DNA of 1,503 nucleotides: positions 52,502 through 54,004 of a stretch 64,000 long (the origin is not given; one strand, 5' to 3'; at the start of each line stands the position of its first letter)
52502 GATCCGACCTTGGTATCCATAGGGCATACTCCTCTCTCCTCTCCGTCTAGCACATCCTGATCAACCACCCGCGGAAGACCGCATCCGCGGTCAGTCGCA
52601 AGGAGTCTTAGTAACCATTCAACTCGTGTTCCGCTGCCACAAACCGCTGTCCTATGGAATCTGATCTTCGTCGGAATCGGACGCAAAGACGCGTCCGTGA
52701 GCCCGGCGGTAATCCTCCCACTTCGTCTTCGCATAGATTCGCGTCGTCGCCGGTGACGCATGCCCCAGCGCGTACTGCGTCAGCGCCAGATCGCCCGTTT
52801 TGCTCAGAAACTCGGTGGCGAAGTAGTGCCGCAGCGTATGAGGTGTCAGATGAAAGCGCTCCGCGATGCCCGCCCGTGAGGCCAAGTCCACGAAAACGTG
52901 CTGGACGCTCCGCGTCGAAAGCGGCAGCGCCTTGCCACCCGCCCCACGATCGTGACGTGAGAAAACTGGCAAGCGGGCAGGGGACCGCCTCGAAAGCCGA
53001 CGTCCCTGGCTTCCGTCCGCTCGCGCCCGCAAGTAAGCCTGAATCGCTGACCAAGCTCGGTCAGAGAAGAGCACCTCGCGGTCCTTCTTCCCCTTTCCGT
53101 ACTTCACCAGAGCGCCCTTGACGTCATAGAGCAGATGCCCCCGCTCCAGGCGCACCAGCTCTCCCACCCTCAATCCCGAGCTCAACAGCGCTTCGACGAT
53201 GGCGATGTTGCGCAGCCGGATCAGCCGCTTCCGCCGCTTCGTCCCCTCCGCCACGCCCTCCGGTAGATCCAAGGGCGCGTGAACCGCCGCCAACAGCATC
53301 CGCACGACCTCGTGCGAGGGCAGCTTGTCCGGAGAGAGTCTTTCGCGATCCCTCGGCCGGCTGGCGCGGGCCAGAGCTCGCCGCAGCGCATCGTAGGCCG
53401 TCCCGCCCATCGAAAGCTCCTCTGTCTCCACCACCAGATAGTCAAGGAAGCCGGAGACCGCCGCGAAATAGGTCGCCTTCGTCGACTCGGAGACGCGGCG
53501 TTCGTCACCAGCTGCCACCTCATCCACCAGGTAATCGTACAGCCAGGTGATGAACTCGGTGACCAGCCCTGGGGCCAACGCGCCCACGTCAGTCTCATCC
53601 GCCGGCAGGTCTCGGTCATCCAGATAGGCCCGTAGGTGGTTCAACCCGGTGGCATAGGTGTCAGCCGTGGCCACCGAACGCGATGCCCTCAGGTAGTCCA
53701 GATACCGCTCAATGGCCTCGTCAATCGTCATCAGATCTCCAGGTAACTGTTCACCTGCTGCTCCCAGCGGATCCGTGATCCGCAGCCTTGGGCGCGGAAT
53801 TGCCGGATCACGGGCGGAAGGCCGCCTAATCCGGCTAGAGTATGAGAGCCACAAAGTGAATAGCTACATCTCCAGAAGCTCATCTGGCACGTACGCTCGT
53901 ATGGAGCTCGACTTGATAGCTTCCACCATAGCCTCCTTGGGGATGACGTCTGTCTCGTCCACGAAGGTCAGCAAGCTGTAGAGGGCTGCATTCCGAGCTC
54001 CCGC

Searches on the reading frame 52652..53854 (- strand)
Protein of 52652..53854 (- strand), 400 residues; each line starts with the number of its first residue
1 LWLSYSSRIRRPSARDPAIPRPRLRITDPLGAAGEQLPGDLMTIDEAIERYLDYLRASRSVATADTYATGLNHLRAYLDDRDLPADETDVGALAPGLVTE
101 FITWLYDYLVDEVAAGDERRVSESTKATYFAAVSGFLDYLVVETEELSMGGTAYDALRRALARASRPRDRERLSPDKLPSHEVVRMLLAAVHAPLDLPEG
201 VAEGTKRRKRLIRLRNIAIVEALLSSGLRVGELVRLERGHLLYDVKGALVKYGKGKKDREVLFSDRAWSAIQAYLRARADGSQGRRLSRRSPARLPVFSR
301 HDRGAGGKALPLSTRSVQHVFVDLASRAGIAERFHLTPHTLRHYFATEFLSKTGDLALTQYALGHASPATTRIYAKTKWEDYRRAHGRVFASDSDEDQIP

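Call 71: search_protein_families(library=pfam, proteins=[window:52652-53854:-], max_evalue=0.00001)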
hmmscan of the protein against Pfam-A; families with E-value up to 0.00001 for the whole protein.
window:52652-53854:- (400 aa): 1 family
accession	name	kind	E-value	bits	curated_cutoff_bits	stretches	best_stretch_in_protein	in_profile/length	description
PF00589.27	Phage_integrase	-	1.8e-26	93.4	27.1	1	213-377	21-168/172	Phage integrase family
